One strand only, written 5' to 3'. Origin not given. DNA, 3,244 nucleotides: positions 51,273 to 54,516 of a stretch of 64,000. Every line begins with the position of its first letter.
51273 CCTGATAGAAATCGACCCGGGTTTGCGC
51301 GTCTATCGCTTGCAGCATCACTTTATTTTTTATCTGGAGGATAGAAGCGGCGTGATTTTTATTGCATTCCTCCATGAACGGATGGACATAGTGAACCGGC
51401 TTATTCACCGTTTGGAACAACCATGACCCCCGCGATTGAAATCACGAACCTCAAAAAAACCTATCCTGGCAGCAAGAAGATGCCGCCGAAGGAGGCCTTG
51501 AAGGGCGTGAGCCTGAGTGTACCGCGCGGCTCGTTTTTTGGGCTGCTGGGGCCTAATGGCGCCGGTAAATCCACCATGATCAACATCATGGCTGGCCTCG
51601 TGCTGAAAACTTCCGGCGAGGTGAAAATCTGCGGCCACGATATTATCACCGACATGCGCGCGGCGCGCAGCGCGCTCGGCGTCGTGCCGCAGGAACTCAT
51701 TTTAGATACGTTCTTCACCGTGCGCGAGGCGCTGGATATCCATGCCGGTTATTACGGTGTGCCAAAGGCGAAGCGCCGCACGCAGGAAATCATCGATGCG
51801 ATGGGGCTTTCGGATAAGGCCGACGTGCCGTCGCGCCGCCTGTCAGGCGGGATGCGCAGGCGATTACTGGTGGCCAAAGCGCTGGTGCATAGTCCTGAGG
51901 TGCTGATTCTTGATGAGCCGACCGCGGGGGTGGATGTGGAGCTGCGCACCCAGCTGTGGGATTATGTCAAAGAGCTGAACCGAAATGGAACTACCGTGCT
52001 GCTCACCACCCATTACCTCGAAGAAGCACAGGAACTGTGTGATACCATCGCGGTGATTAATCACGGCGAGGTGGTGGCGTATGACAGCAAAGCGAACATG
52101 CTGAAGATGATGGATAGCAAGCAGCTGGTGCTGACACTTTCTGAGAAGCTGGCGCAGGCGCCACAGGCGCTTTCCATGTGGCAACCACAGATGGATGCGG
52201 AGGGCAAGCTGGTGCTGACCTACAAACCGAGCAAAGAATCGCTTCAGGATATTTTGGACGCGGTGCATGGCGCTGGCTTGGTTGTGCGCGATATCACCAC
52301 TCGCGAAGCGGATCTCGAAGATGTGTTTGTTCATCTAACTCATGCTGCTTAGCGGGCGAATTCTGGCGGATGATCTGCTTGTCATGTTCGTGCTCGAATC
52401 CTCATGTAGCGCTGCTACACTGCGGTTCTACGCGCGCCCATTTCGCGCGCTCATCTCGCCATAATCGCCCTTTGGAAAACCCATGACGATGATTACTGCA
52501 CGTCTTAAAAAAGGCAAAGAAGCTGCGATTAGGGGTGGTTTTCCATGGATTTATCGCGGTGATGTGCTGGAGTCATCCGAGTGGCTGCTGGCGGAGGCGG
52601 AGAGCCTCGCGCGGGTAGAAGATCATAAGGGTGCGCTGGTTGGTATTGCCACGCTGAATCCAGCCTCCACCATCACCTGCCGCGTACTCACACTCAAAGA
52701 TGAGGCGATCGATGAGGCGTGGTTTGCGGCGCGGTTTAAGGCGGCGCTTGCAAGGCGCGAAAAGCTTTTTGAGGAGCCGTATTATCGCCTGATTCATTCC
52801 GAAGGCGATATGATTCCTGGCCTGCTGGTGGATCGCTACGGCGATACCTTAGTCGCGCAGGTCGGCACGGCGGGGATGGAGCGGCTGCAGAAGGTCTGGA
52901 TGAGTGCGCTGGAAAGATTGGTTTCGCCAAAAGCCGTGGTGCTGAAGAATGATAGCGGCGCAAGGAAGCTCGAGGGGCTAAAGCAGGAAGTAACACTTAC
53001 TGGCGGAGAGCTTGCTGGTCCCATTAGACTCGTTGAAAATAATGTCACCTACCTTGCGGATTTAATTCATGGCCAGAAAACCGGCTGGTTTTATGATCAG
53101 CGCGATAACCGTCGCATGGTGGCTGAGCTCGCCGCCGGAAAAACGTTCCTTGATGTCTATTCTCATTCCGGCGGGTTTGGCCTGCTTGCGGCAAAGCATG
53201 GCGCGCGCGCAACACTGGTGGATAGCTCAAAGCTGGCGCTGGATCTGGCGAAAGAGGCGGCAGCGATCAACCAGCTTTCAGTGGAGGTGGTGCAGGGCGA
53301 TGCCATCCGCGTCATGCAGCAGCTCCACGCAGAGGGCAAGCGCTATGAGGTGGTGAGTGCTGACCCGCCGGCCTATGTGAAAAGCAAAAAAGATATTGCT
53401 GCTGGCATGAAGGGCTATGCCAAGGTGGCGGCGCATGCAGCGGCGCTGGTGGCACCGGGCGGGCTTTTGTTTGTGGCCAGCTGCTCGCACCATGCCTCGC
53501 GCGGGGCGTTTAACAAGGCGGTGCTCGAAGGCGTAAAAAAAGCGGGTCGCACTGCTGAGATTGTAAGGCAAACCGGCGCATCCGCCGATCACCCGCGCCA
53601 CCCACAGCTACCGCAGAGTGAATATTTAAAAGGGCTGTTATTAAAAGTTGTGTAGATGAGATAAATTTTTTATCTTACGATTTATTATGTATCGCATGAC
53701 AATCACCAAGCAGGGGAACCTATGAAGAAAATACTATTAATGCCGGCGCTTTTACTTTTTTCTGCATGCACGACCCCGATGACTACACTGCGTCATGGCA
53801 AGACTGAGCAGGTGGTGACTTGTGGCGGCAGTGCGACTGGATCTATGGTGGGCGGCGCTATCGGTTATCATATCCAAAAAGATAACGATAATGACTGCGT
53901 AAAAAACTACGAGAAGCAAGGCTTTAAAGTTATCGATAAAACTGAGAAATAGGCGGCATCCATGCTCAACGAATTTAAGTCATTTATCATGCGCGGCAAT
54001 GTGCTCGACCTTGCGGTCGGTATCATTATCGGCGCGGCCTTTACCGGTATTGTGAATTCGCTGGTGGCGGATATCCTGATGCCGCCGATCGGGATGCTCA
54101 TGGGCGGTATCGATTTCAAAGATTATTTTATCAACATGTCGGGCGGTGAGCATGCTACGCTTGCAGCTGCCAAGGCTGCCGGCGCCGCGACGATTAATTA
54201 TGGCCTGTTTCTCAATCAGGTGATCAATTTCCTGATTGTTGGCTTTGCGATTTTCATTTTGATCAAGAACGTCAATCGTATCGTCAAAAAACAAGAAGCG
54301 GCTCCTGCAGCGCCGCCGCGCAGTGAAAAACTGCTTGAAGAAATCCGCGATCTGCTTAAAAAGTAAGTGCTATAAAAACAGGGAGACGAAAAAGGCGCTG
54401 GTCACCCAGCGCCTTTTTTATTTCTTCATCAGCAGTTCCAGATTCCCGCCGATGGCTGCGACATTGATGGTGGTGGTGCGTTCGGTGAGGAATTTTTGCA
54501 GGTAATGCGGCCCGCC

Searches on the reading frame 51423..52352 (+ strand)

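Call 8: search_protein_families(library=ncbifam, proteins=[window:51423-52352:+])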
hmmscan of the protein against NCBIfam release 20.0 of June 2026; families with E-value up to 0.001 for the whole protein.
window:51423-52352:+ (309 aa): 189 families (the best 25 are shown)
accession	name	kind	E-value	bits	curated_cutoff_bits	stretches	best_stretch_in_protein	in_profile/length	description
TIGR01188.1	drrA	subfamily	1.1e-79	267.8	312.45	1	24-306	7-301/302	daunorubicin resistance ABC transporter, ATP-binding protein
NF010060.0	PRK13537.1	equivalog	1.6e-62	211.2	521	1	3-306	14-308/314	nodulation factor ABC transporter ATP-binding protein NodI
TIGR03864.1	PQQ_ABC_ATP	hypoth_equivalog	2.7e-57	194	302.25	1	20-235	11-228/236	ABC transporter, ATP-binding subunit, PQQ-dependent alcohol dehydrogenase system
NF010059.0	PRK13536.1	equivalog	3.5e-57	193.7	549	1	4-306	43-336/342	nodulation factor ABC transporter ATP-binding protein NodI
TIGR01288.1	nodI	equivalog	2.1e-54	184.6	424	1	4-306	4-297/303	nodulation factor ABC transporter ATP-binding protein NodI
TIGR03522.1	GldA_ABC_ATP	equivalog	6.8e-53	180.1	402.6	1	17-306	9-301/301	gliding motility-associated ABC transporter ATP-binding subunit GldA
NF033858.1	ABC2_perm_RbbA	equivalog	1.6e-51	175.3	1050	1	25-250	281-508/909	ribosome-associated ATPase/putative transporter RbbA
TIGR04521.1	ECF_ATPase_2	equivalog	1.3e-43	149.1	330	1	5-234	1-243/279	energy-coupling factor transporter ATPase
TIGR03740.1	galliderm_ABC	subfamily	2.8e-41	141.6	309.75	1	17-225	7-209/223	lantibiotic protection ABC transporter ATP-binding subunit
TIGR04406.1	LPS_export_lptB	equivalog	2.7e-39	134.9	240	1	8-237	5-233/239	LPS export ABC transporter ATP-binding protein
TIGR00968.1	3a0106s01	subfamily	1.4e-38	132.8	342.75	1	18-229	8-221/237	sulfate ABC transporter ATP-binding protein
TIGR03265.1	PhnT2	equivalog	2e-38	132.6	457.7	1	6-224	6-220/353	putative 2-aminoethylphosphonate ABC transporter ATP-binding protein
TIGR04520.1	ECF_ATPase_1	equivalog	2.1e-38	132.3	315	1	5-233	1-233/269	energy-coupling factor transporter ATPase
TIGR03873.1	F420-0_ABC_ATP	hypoth_equivalog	6.5e-38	130.4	372.4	1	25-227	16-225/256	putative F420-0 ABC transporter ATP-binding protein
NF007082.0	PRK09536.1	equivalog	2.5e-37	128.9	537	1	24-227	17-227/402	corrinoid ABC transporter ATPase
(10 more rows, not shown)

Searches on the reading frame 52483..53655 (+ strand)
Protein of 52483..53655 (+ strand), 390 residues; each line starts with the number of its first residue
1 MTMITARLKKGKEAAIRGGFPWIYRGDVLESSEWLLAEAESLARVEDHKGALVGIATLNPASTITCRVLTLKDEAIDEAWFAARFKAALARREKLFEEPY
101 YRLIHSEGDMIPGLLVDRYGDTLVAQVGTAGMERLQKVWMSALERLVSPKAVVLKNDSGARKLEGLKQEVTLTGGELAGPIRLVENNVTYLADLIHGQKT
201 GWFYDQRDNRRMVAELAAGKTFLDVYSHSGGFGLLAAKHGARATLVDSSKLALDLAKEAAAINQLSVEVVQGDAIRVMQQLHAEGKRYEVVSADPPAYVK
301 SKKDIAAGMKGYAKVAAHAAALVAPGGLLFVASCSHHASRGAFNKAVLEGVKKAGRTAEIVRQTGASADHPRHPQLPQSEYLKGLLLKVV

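Call 8: search_protein_families(library=ncbifam, proteins=[window:52483-53655:+])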
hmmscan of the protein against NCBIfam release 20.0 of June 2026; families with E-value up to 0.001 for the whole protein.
window:52483-53655:+ (390 aa): 13 families
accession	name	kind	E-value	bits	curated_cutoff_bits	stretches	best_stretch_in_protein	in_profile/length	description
NF046099.1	RSP_2647_MTase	equivalog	2.2e-115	385.6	600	1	7-388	4-390/391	RSP_2647 family RNA methyltransferase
NF053718.1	23SC1962Mtase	equivalog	5.2e-83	278.9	575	1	18-389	14-382/383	23S rRNA (cytosine(1962)-C(5))-methyltransferase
NF033380.1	Rlm_2499C5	equivalog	2e-71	240.8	650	1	7-389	5-390/391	23S rRNA (cytosine(2499)-C(5))-methyltransferase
NF011707.0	PRK15128.1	equivalog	2.3e-61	207.8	712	1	8-389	7-395/396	23S rRNA (cytosine(1962)-C(5))-methyltransferase RlmI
NF008748.0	PRK11783.1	equivalog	2.1e-17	62.6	466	1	180-330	503-656/704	bifunctional 23S rRNA (guanine(2069)-N(7))-methyltransferase RlmK/23S rRNA (guanine(2445)-N(2))-methyltransferase RlmL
TIGR03534.1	RF_mod_PrmC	equivalog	7.3e-07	28.9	199.1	1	221-304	91-172/253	peptide chain release factor N(5)-glutamine methyltransferase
NF041255.1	mycofact_MftM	equivalog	4.4e-06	26.2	200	1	212-277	133-198/289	mycofactocin oligosaccharide methyltransferase MftM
TIGR00095.1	TIGR00095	equivalog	1.8e-05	24.5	117.5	1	219-311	53-148/194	16S rRNA (guanine(966)-N(2))-methyltransferase RsmD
TIGR00479.1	rumA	equivalog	2.1e-05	23.6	183.55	1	212-296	287-372/432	23S rRNA (uracil(1939)-C(5))-methyltransferase RlmD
NF008157.0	PRK10909.1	equivalog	0.00011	22.1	302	1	219-297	54-131/199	16S rRNA (guanine(966)-N(2))-methyltransferase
NF003327.0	PRK04338.1-1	equivalog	0.00021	20.3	568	1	219-295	53-124/373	tRNA (guanine(26)-N(2))-dimethyltransferase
NF011529.0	PRK14968.1-3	equivalog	0.00035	20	162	1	217-296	33-107/198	putative methyltransferase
NF001790.0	PRK00517.3-3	equivalog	0.00087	18.7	269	0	217-326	121-225/262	50S ribosomal protein L11 methyltransferase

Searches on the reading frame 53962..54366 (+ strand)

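Call 95: search_protein_families(library=pfam, max_evalue=0.0001, proteins=[window:53962-54366:+])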
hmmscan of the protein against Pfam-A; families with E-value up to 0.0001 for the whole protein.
window:53962-54366:+ (134 aa): 1 family
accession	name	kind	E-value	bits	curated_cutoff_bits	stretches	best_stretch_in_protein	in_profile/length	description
PF01741.23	MscL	-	4.9e-47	159.7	27.4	1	1-133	1-123/123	Large-conductance mechanosensitive channel, MscL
